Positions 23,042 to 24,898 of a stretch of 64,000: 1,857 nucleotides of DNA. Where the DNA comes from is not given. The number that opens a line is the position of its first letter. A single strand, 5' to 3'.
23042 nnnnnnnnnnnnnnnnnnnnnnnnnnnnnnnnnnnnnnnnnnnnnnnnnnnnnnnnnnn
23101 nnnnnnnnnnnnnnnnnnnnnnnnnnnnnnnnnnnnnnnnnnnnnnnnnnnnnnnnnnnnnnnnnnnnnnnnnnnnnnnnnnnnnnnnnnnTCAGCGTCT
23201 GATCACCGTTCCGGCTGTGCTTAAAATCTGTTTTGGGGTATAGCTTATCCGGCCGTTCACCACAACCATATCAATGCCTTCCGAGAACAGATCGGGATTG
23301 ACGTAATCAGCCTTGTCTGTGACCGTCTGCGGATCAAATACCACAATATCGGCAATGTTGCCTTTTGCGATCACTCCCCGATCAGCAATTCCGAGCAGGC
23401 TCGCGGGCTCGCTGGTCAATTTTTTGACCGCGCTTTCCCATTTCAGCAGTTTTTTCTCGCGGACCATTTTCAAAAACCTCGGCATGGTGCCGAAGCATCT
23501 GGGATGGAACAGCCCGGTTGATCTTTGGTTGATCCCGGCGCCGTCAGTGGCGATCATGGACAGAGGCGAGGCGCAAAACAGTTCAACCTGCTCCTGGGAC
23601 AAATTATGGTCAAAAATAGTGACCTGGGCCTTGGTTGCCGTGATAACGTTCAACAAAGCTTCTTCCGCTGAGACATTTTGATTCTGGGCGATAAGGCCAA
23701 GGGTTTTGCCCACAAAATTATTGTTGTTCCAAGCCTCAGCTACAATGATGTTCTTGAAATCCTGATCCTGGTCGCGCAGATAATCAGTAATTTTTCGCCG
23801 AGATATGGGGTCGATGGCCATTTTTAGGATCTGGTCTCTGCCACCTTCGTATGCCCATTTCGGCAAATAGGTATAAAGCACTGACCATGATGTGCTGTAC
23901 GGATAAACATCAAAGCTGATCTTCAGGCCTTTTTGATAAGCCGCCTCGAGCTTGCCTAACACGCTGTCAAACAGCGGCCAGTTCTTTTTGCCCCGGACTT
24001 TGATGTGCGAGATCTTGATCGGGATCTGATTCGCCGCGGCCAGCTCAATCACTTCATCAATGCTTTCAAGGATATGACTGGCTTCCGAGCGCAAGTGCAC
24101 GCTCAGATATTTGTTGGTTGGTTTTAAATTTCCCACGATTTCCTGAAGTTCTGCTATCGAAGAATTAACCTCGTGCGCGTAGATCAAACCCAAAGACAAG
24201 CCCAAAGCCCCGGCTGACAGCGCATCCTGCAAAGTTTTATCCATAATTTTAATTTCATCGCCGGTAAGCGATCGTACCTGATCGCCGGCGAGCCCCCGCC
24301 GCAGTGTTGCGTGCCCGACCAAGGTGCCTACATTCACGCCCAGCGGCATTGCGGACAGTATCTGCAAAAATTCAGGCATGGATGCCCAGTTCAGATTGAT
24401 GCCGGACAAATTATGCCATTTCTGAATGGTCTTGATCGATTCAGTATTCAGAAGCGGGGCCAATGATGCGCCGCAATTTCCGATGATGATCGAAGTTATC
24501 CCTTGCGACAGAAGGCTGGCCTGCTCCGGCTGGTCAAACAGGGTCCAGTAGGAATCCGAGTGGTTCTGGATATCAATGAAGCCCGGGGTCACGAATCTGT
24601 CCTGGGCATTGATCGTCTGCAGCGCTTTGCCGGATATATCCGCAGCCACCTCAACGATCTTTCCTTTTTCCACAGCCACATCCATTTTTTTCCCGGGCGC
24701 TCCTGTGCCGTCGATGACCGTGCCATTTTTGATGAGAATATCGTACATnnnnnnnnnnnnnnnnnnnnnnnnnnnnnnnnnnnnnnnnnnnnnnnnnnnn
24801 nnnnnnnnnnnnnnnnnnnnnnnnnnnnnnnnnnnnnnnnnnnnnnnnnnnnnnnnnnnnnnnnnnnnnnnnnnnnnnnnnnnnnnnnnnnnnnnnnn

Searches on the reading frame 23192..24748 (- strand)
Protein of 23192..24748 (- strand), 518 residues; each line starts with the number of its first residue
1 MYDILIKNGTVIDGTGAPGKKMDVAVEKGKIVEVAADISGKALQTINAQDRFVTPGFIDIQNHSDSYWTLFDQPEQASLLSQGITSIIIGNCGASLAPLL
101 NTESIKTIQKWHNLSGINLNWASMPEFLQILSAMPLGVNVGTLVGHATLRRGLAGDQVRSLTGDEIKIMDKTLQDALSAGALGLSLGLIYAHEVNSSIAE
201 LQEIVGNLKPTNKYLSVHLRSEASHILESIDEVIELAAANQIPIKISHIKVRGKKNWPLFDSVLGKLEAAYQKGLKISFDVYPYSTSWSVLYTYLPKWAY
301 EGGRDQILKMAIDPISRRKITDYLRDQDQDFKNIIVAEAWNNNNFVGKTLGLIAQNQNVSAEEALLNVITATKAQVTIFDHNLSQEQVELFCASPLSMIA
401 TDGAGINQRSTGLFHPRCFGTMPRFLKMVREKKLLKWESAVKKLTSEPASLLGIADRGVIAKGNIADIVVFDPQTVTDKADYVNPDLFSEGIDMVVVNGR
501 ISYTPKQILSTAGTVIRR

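Call 13: search_protein_families(library=pfam, proteins=[window:23192-24748:-], max_evalue=0.01)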
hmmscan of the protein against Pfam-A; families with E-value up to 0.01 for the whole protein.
window:23192-24748:- (518 aa): 2 families
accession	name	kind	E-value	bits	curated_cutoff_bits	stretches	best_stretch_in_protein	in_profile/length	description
PF07969.17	Amidohydro_3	-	1.5e-23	84.5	29.7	2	427-503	399-472/472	Amidohydrolase family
PF01979.26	Amidohydro_1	-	4e-12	46.5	25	1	397-501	245-344/345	Amidohydrolase family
